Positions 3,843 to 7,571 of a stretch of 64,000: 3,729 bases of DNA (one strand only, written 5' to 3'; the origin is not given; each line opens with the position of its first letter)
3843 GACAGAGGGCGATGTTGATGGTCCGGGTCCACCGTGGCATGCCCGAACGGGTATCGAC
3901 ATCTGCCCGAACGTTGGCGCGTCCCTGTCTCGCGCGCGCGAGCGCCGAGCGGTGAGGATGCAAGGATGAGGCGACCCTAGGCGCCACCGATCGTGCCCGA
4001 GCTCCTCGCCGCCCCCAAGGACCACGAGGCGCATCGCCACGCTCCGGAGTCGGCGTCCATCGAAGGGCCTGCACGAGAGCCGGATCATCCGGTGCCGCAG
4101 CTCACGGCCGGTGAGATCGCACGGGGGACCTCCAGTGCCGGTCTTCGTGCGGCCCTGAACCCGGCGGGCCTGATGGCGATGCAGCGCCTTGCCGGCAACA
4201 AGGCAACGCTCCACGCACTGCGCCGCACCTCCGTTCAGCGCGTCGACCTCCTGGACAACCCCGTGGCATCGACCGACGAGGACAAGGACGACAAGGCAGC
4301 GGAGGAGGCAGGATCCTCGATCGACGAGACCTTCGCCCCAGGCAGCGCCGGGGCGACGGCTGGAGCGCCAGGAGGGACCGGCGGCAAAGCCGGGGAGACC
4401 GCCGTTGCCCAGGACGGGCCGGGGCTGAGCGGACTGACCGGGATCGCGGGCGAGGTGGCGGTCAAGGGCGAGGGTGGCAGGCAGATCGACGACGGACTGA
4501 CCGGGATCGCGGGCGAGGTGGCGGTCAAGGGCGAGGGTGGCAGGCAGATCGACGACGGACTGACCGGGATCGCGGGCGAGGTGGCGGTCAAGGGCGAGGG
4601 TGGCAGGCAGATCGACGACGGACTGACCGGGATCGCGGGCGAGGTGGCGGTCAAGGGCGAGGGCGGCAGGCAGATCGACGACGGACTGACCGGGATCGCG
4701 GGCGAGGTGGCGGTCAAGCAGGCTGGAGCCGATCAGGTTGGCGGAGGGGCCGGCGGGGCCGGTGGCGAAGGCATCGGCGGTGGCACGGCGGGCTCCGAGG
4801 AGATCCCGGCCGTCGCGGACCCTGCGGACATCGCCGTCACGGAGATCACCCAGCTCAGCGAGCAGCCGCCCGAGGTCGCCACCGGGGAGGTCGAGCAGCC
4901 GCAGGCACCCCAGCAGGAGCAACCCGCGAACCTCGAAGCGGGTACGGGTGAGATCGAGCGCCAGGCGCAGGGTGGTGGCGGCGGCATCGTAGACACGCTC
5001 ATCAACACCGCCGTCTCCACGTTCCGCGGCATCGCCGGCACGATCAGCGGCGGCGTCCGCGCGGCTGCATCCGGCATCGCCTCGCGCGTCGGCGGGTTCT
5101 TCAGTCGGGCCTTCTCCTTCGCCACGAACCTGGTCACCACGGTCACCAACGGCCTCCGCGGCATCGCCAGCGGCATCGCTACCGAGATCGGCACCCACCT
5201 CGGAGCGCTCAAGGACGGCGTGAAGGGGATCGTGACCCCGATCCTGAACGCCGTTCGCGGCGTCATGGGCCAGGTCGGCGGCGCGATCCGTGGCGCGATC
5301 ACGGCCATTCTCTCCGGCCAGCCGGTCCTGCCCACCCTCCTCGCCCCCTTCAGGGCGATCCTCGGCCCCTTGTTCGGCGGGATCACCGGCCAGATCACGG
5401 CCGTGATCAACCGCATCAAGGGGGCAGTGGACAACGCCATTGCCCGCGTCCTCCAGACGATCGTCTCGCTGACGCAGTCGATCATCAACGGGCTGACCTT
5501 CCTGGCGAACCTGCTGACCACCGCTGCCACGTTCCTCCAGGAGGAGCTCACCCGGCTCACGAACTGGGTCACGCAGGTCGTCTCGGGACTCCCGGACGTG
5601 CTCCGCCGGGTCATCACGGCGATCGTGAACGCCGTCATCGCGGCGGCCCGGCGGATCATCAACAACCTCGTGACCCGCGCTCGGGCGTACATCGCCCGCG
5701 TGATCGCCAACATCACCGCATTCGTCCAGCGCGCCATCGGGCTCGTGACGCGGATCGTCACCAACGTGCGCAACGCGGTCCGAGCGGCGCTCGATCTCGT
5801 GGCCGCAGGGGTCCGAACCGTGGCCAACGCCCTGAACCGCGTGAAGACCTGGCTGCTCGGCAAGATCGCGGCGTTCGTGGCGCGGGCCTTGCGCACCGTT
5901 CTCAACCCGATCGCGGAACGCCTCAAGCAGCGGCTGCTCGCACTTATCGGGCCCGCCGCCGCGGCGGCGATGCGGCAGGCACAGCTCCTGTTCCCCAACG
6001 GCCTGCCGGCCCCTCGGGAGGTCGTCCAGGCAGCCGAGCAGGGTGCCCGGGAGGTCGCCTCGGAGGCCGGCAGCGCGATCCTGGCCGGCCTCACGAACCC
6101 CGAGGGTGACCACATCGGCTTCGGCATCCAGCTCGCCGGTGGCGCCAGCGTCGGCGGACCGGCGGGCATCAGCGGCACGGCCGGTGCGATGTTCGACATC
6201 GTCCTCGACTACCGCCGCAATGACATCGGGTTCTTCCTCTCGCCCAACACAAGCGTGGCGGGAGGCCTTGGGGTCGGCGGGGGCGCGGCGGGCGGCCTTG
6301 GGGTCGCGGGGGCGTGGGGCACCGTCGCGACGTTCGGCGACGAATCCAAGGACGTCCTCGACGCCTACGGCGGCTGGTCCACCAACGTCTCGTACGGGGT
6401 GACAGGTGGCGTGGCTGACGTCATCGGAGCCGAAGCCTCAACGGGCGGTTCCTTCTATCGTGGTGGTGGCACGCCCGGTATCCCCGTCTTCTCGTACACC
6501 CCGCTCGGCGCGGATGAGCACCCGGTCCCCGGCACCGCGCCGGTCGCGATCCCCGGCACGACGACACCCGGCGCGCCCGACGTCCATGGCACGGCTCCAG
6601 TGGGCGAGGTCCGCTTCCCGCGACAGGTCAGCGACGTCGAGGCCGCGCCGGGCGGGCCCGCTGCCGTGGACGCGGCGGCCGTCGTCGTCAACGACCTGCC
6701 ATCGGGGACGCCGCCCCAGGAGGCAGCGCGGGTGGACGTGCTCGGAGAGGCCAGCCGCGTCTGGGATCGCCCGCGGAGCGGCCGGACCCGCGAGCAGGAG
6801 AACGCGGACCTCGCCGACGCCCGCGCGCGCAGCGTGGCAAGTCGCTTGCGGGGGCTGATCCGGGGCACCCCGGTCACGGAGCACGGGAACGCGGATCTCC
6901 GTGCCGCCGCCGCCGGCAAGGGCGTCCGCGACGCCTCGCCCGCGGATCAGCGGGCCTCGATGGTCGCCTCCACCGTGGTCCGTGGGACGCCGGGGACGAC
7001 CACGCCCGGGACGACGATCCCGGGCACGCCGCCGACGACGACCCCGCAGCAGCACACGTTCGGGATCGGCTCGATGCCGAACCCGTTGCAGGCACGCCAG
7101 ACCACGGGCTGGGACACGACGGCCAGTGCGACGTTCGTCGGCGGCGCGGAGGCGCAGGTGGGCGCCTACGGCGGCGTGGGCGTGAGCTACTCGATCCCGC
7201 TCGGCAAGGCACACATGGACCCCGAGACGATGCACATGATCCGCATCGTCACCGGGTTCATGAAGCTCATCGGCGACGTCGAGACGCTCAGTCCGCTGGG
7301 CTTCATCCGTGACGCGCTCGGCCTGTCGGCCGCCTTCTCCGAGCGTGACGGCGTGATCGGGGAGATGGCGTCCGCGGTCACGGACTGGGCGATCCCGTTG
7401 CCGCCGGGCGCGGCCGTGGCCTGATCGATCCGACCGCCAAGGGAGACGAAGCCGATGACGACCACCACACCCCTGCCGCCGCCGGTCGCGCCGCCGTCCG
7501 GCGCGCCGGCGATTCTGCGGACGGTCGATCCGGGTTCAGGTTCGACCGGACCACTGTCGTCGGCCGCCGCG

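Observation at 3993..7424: Orphan 1143-aa modular protein with an effector-style leader motif and an architecture I cannot assign to any characterised family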

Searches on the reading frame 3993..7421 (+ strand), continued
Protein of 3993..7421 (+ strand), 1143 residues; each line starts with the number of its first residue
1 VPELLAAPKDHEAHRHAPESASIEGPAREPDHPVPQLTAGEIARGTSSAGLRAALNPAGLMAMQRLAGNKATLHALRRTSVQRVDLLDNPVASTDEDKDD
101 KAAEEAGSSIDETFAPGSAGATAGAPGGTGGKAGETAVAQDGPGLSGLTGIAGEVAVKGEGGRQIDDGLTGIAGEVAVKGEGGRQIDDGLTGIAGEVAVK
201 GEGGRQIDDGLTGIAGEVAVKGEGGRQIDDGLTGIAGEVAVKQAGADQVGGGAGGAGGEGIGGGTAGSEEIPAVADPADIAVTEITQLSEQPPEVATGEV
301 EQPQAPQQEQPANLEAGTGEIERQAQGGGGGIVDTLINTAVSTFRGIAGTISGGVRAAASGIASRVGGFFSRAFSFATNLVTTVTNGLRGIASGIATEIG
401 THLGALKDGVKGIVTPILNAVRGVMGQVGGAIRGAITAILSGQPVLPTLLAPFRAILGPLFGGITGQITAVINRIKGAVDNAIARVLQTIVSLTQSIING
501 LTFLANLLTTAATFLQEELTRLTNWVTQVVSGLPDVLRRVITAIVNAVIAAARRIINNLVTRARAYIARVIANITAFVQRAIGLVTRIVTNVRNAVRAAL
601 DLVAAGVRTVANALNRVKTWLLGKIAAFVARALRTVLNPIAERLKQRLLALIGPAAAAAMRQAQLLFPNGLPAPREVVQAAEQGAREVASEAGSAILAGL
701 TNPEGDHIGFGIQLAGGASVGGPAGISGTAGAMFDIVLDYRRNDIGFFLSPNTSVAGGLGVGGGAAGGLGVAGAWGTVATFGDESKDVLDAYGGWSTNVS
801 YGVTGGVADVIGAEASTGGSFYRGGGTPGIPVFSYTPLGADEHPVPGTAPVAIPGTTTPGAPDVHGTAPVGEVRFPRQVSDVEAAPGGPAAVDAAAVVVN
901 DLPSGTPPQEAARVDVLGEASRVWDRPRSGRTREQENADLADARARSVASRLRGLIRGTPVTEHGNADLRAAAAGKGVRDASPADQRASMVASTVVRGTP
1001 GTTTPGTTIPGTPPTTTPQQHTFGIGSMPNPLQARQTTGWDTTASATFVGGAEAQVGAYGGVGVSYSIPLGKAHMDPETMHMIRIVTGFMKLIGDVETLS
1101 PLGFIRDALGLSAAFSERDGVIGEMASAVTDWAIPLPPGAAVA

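Call 56: search_protein_families(library=pfam, alignment_id=A5, max_evalue=0.01)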
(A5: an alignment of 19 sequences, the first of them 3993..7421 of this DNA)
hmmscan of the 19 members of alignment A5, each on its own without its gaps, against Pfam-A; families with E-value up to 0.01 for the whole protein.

A. member 1, window:3993-7421:+ (1143 aa): 2 families
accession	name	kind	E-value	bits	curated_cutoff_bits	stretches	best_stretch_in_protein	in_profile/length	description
PF04513.17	Baculo_PEP_C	-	3e-06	27.8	38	2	414-525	18-129/140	Baculovirus polyhedron envelope protein, PEP, C terminus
PF23854.1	DUF7217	-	0.00074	19.7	29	0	540-606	145-210/238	Domain of unknown function (DUF7217)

B. families by the number of members that match (of 19 scanned): 27 families (the first 25 are shown)
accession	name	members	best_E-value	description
PF04513.17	Baculo_PEP_C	12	5.2e-12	Baculovirus polyhedron envelope protein, PEP, C terminus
PF23854.1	DUF7217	7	4.3e-06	Domain of unknown function (DUF7217)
PF01442.23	Apolipoprotein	6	7.5e-15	Apolipoprotein A1/A4/E domain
PF00691.25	OmpA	4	3.3e-06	OmpA family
PF07464.16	ApoLp-III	2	0.0018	Apolipophorin-III precursor (apoLp-III)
PF13699.11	eCIS_core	1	3.7e-31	eCIS core domain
PF01471.23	PG_binding_1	1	2.7e-16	Putative peptidoglycan binding domain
PF13424.12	TPR_12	1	1.3e-12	Tetratricopeptide repeat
PF13432.12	TPR_16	1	2.1e-12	Tetratricopeptide repeat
PF07719.23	TPR_2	1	3.1e-12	Tetratricopeptide repeat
PF13428.12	TPR_14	1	5.6e-10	Tetratricopeptide repeat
PF14559.12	TPR_19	1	2.5e-08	Tetratricopeptide repeat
PF13174.12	TPR_6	1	4e-08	Tetratricopeptide repeat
PF00515.34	TPR_1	1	9.8e-08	Tetratricopeptide repeat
PF13181.12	TPR_8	1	1.4e-07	Tetratricopeptide repeat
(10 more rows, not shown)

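Call 66: find_related_loci(query=A1, collection=genome_contigs, flank=10000)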
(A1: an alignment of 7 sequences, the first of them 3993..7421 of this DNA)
Query A1 (1143 aa) in genome_contigs; peptide patterns used: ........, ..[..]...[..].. (x = any residue, [..] = any of these).
70 stretches matched a pattern; 5 encode a relative of the query (tblastn E <= 1e-3); 5 distinct loci.
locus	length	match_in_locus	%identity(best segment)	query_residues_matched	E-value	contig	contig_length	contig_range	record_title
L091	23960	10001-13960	76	1-1134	0e+0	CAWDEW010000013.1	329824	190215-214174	MAG: uncultured Chloroflexia bacterium isolate MFD05942.bin.1.468 genome assembly, contig: contig_67217, whole genome sh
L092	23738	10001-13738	73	1-1143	0e+0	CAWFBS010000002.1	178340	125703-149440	MAG: uncultured Chloroflexia bacterium isolate MFD02416.bin.1.133 genome assembly, contig: contig_21127, whole genome sh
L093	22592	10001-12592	62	268-1143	0e+0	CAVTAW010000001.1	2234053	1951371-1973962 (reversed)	MAG: uncultured Chloroflexia bacterium isolate MFD02416.bin.2.65 genome assembly, contig: contig_1582, whole genome shot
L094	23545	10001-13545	56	56-1143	4e-104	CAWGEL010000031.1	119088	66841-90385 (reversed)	MAG: uncultured Chloroflexia bacterium isolate MFD01872.bin.3.367 genome assembly, contig: contig_98790, whole genome sh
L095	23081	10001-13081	35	53-1039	5e-58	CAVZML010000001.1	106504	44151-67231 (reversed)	MAG: uncultured Chloroflexia bacterium isolate MFD02199.bin.2.145 genome assembly, contig: contig_101951, whole genome s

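Call 85: find_encoding_contigs(protein=P0001, flank=10000, max_places=3)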
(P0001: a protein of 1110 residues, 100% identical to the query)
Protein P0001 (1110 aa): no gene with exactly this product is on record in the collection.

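Call 86: search_protein_families(library=padloc, proteins=[window:3993-7421:+], max_evalue=0.01)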
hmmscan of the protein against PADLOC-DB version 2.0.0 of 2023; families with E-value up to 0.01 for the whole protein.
window:3993-7421:+ (1143 aa): 0 families

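Call 96: find_related_loci(query=A1, collection=viral_contigs, flank=10000)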
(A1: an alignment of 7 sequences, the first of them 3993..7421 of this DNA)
Query A1 (1143 aa) in viral_contigs; peptide patterns used: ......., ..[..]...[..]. (x = any residue, [..] = any of these).
46 stretches matched a pattern, but none encodes a relative of the query by tblastn (E <= 1e-3).

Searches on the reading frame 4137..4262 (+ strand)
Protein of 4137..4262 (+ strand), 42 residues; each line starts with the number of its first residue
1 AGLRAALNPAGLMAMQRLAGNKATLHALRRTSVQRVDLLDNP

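Call 36: find_homologous_proteins(query=A4, max_evalue=10)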
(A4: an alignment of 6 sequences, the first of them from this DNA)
Query A4 (6 sequences) (42 aa, profile of the alignment): 1 proteins with E <= 10 among 9 candidates.
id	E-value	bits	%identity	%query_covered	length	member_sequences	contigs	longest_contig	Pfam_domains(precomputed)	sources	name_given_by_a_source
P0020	1.5e-1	29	45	69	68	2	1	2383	-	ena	-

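Call 37: search_dna_similar(query=window:4137-4262:+, collection=plasmids, mode=protein, max_evalue=10, max_rows=40)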
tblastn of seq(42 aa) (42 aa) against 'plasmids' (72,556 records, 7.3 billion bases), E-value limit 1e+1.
Records with a match: 8; places in all: 8; records where one place covers at least 80% of the query: 2.
Best place of each record, by identity: <60% 8.
By first word of the organism name: Streptomyces 8.
By predicted mobility (MOB-suite, as given by PLSDB): non-mobilizable 5; mobilizable 3.
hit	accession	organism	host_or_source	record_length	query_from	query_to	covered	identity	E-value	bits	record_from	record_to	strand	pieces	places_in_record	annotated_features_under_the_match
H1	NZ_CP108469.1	Streptomyces sp. NBC_01259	-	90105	3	42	95%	42.5%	1e+0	32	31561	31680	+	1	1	hypothetical protein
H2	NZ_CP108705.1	Streptomyces sp. NBC_01005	-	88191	3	37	83%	48.6%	2e+0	32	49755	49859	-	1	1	hypothetical protein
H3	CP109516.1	Streptomyces anulatus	-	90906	3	29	64%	59.3%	6e+0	30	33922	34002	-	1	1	hypothetical protein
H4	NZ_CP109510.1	Streptomyces sp. NBC_01422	-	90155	3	29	64%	55.6%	7e+0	30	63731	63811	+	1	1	hypothetical protein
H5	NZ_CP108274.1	Streptomyces zaomyceticus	-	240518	5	37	79%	45.0%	1e+0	32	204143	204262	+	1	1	DUF4157 domain-containing protein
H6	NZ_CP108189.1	Streptomyces zaomyceticus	-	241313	5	37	79%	45.0%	1e+0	32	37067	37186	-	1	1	DUF4157 domain-containing protein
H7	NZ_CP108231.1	Streptomyces zaomyceticus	-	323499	5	37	79%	45.0%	1e+0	32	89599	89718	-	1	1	DUF4157 domain-containing protein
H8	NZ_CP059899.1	Streptomyces sp. M54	Paper wasp,inmature insects,pupae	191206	9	36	67%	50.0%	8e+0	30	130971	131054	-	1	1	none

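Call 38: get_annotated_region(hit=H5, flank=8000)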
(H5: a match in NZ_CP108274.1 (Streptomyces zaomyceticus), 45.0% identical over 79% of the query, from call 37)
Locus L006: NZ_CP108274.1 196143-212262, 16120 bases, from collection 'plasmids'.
description: Streptomyces zaomyceticus strain NBC_00044 plasmid unnamed1, complete sequence
organism: Streptomyces zaomyceticus (NCBI taxid 68286)
taxonomy: Bacteria; Actinomycetota; Actinomycetes; Kitasatosporales; Streptomycetaceae; Streptomyces; Streptomyces zaomyceticus
host: -; source: -; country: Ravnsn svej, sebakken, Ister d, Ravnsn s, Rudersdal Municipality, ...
typing (MOB-suite, as given by PLSDB): mobilizable; relaxase MOBP
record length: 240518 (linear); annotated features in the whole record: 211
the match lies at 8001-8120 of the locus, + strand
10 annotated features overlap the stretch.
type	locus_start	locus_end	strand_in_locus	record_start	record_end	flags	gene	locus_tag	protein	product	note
CDS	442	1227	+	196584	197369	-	istB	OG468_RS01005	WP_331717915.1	IS21-like element helper ATPase IstB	-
CDS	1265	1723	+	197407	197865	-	-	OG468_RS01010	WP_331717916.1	DUF4279 domain-containing protein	-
CDS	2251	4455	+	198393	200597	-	-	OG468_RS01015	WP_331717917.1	VCBS repeat-containing protein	-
CDS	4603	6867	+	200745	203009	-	-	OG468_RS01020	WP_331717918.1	VCBS repeat-containing protein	-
CDS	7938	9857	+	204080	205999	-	-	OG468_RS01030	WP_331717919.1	DUF4157 domain-containing protein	-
CDS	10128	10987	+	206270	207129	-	-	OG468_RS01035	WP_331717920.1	IS5 family transposase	-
CDS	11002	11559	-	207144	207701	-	-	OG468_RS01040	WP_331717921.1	hypothetical protein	-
CDS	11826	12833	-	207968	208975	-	-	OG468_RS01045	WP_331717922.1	hypothetical protein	-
CDS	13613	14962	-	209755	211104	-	-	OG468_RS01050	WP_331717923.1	hypothetical protein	-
CDS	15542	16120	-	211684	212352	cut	-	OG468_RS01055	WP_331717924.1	hypothetical protein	-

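Call 39: get_annotated_region(hit=H1, flank=8000)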
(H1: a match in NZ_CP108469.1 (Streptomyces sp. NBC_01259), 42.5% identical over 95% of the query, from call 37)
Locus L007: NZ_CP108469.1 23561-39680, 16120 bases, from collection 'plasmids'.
description: Streptomyces sp. NBC_01259 plasmid unnamed2, complete sequence
organism: Streptomyces sp. NBC_01259 (NCBI taxid 2903800)
taxonomy: Bacteria; Actinomycetota; Actinomycetes; Kitasatosporales; Streptomycetaceae; Streptomyces; Streptomyces sp. NBC 01259
host: -; source: -; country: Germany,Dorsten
typing (MOB-suite, as given by PLSDB): non-mobilizable
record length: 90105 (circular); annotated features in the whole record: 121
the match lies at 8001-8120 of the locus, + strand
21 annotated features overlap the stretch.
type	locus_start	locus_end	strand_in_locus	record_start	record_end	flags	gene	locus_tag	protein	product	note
CDS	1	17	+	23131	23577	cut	-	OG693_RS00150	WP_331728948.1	DUF6221 family protein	-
CDS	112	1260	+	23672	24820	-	-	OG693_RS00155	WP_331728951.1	integrase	-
CDS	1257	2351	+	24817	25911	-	-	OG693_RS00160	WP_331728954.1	hypothetical protein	-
CDS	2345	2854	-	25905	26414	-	-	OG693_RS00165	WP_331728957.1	hypothetical protein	-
CDS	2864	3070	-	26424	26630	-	-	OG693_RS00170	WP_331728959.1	DUF6011 domain-containing protein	-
CDS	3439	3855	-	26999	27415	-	-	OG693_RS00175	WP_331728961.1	WYL domain-containing protein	-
CDS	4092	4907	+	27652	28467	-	-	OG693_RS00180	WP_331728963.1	hypothetical protein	-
CDS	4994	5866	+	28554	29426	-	-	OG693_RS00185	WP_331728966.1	hypothetical protein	-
CDS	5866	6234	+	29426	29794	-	-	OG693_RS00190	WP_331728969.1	hypothetical protein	-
CDS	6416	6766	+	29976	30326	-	-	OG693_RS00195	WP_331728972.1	hypothetical protein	-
CDS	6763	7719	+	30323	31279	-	-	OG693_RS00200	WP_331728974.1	hypothetical protein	-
CDS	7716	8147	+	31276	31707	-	-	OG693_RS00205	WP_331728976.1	hypothetical protein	-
CDS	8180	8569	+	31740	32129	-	-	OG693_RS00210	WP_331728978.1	hypothetical protein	-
CDS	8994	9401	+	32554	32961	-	-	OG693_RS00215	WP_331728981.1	hypothetical protein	-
CDS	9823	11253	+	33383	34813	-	-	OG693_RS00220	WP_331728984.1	transcriptional regulator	-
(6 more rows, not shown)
